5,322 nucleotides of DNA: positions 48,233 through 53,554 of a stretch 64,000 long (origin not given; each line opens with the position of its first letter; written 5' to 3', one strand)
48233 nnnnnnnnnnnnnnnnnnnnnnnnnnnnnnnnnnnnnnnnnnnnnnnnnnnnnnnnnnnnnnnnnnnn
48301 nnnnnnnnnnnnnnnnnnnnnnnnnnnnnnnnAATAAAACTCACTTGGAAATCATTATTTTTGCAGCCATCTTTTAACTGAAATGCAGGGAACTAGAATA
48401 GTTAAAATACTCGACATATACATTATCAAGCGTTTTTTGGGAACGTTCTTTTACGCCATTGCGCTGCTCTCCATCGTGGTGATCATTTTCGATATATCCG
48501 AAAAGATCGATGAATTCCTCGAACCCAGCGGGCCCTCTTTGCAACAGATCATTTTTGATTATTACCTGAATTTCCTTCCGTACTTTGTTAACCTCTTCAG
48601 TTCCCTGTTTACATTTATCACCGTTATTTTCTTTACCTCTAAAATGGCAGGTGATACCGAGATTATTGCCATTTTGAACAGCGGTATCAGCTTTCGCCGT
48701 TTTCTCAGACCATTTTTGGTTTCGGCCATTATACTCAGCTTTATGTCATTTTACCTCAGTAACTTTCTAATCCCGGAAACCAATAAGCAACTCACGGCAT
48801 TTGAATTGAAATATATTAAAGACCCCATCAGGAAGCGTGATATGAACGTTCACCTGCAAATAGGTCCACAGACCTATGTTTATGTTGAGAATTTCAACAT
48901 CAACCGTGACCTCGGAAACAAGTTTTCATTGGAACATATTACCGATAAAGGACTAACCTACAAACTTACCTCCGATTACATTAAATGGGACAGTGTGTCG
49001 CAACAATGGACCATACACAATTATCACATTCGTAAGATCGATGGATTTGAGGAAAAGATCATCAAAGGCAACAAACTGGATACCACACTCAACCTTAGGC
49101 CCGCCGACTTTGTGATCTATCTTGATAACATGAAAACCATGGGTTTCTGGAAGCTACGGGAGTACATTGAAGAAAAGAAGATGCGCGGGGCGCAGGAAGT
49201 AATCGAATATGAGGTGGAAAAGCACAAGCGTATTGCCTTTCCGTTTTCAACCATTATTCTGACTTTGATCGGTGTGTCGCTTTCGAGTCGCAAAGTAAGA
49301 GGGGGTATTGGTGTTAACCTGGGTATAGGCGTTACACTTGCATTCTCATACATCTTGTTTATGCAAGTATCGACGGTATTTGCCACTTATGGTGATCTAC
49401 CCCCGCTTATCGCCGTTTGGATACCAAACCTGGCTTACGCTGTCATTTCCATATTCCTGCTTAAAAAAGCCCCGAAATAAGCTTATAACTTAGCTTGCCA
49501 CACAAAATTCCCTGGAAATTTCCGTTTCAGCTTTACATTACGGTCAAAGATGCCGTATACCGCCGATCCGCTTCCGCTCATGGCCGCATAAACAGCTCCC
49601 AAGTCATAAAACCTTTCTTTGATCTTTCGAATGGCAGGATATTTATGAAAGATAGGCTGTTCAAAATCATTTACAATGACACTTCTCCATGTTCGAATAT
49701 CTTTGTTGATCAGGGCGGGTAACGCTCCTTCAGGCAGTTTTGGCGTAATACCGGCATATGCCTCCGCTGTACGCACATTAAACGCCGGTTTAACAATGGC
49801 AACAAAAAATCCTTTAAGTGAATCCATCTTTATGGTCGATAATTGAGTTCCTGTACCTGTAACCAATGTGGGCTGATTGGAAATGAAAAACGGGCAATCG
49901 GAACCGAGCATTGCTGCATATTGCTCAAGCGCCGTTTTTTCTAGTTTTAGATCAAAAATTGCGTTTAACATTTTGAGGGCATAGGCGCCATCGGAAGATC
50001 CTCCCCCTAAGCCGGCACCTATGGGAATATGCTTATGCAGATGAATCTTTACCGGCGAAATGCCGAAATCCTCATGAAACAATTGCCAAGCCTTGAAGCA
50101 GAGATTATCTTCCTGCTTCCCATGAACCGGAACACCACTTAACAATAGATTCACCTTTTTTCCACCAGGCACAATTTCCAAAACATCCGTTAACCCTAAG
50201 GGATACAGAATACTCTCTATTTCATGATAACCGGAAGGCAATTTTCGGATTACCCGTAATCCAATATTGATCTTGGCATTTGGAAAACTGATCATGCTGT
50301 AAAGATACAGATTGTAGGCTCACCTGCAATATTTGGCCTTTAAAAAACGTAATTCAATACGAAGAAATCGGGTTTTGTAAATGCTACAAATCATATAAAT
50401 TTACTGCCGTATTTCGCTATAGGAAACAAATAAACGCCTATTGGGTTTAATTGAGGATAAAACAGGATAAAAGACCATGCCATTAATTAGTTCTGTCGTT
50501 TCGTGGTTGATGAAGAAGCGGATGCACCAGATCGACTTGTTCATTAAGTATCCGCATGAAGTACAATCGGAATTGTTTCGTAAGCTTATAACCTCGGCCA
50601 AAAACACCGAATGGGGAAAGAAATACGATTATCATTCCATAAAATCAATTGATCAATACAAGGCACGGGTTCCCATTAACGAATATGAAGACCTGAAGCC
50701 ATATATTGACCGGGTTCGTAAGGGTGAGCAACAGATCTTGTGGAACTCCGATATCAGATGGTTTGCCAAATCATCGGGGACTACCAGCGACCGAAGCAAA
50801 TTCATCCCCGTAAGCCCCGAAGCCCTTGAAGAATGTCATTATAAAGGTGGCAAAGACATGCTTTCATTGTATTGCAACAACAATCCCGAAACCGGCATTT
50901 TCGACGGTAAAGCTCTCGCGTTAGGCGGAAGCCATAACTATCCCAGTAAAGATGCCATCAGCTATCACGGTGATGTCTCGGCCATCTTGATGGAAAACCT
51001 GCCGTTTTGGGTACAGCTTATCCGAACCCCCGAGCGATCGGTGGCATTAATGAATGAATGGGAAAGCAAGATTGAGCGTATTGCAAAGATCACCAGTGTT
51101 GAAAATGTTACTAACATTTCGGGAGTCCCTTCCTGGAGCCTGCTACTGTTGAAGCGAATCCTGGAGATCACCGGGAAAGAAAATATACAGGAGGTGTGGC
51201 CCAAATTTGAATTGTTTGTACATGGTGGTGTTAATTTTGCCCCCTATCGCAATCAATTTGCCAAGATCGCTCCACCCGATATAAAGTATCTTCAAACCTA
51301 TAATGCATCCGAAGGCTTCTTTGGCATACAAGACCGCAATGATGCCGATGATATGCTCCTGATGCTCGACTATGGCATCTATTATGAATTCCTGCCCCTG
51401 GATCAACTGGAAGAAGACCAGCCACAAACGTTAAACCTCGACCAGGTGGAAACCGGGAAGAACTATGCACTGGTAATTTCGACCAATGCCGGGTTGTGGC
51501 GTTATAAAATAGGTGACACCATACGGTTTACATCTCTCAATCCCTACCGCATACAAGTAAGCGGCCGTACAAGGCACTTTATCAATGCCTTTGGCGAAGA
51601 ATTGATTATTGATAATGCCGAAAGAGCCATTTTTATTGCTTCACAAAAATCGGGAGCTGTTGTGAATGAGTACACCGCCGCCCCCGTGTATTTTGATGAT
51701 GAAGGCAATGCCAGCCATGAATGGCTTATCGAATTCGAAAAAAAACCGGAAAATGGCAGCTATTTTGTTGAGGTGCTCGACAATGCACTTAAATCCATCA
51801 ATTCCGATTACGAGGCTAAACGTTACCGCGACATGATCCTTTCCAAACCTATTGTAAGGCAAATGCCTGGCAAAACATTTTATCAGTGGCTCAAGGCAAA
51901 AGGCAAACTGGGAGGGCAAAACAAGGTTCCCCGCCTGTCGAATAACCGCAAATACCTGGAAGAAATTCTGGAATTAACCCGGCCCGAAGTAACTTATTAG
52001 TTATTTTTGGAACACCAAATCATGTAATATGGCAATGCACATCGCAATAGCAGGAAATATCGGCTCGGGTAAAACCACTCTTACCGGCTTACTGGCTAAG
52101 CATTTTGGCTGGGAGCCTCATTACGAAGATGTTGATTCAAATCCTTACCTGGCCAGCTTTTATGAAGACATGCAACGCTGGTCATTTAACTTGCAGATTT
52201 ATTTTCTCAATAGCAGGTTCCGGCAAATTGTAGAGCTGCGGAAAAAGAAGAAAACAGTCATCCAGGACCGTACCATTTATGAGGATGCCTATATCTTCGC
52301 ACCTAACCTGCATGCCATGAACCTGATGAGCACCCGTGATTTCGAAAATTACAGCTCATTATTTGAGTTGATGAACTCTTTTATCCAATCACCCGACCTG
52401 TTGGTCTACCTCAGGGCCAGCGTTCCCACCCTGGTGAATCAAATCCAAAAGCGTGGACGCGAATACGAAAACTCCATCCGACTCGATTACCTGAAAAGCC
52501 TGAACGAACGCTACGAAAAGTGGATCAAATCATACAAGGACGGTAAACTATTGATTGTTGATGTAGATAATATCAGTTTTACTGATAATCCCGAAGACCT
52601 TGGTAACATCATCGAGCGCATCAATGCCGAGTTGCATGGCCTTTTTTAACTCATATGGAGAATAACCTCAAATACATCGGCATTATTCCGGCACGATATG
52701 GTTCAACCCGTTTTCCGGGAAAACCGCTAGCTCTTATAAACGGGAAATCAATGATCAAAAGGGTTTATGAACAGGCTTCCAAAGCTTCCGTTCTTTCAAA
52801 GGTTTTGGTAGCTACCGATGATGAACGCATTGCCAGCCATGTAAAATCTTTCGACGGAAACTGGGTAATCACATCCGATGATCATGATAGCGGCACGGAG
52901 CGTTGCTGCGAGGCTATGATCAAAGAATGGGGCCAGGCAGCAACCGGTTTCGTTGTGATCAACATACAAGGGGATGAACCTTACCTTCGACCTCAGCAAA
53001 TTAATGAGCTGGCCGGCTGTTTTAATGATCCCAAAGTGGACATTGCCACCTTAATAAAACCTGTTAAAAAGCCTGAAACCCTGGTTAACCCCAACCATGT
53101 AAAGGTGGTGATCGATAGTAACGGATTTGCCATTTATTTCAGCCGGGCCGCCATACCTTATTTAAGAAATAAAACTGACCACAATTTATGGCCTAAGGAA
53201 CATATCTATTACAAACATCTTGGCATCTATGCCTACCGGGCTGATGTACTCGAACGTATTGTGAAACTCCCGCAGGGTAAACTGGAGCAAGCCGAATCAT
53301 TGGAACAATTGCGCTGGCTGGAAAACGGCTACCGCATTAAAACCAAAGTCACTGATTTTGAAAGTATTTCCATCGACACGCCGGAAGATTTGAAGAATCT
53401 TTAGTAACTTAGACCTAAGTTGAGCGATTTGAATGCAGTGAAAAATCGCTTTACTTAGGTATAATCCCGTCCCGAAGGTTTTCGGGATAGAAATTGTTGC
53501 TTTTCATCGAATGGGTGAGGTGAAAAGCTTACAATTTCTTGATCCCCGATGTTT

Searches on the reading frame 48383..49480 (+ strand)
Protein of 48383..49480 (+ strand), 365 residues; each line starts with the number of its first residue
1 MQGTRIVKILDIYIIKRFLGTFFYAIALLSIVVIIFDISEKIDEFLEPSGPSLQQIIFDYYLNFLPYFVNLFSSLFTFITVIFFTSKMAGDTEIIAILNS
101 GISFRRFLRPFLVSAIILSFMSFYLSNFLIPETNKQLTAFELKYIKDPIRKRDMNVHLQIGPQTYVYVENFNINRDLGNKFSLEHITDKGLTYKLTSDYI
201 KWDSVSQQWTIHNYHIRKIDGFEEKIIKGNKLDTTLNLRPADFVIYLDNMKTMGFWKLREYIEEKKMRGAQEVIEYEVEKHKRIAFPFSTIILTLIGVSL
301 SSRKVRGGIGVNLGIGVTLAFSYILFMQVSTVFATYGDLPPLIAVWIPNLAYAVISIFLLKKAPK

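Call 44: search_protein_families(library=pfam, proteins=[window:48383-49480:+], max_evalue=0.001)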
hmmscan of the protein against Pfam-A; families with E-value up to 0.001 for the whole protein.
window:48383-49480:+ (365 aa): 1 family
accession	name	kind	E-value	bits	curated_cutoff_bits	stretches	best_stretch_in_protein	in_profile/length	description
PF03739.19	LptF_LptG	-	4.4e-70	236.9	27.9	1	13-362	2-353/353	Lipopolysaccharide export system permease LptF/LptG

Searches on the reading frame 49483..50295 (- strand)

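Call 45: search_protein_families(library=pfam, proteins=[window:49483-50295:-], max_evalue=0.001)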
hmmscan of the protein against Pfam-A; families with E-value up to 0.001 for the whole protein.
window:49483-50295:- (270 aa): 2 families
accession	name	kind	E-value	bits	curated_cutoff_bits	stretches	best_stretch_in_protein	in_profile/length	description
PF00288.32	GHMP_kinases_N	-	2.5e-15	56.9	22.3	1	64-138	1-84/87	GHMP kinases N terminal domain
PF08544.19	GHMP_kinases_C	-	1.8e-09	38.3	21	1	191-252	1-68/85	GHMP kinases C terminal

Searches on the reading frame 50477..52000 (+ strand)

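Call 45: search_protein_families(library=pfam, proteins=[window:50477-52000:+], max_evalue=0.001)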
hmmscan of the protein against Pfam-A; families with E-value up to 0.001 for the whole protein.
window:50477-52000:+ (507 aa): 3 families
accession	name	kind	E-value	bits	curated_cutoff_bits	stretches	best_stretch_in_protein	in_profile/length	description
PF03321.19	GH3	-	2.4e-68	231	23.6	1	16-266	2-300/304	GH3 family N-terminal domain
PF23572.1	GH3_C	-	3.8e-23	82.9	23.6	1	380-492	2-119/119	GH3 family C-terminal domain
PF23571.1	GH3_M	-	1e-22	80.4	23.6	1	295-364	2-75/75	GH3 family central domain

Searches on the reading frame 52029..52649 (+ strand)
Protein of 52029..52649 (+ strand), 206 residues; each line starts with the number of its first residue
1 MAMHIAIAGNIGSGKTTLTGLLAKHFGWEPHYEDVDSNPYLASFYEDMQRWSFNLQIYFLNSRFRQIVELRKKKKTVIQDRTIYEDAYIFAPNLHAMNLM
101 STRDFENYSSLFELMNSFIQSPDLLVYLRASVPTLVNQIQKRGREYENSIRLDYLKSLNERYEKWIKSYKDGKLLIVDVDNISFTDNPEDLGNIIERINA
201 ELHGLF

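Call 45: search_protein_families(library=pfam, proteins=[window:52029-52649:+], max_evalue=0.001)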
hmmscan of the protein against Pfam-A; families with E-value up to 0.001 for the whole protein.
window:52029-52649:+ (206 aa): 5 families
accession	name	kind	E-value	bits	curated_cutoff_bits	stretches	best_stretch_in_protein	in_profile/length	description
PF01712.25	dNK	-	1.3e-60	205.1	27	1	5-200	1-200/203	Deoxynucleoside kinase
PF02223.23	Thymidylate_kin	-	1.4e-06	28.6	27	1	67-179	73-174/185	Thymidylate kinase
PF13238.12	AAA_18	-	3.1e-05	24.9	29.4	1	5-145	1-114/128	AAA domain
PF13521.12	AAA_28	-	8.9e-05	23.2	27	1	5-84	2-84/164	AAA domain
PF00485.24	PRK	-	0.00094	19.5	22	0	5-172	2-182/196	Phosphoribulokinase / Uridine kinase family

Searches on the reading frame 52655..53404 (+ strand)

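Call 45: search_protein_families(library=pfam, proteins=[window:52655-53404:+], max_evalue=0.001)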
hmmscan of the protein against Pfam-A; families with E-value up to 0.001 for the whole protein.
window:52655-53404:+ (249 aa): 2 families
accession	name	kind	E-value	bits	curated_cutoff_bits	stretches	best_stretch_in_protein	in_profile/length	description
PF02348.25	CTP_transf_3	-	1.8e-55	188.5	22.6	1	8-228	1-217/217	Cytidylyltransferase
PF12804.13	NTP_transf_3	-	1.1e-08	35.9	27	1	22-139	15-127/160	MobA-like NTP transferase domain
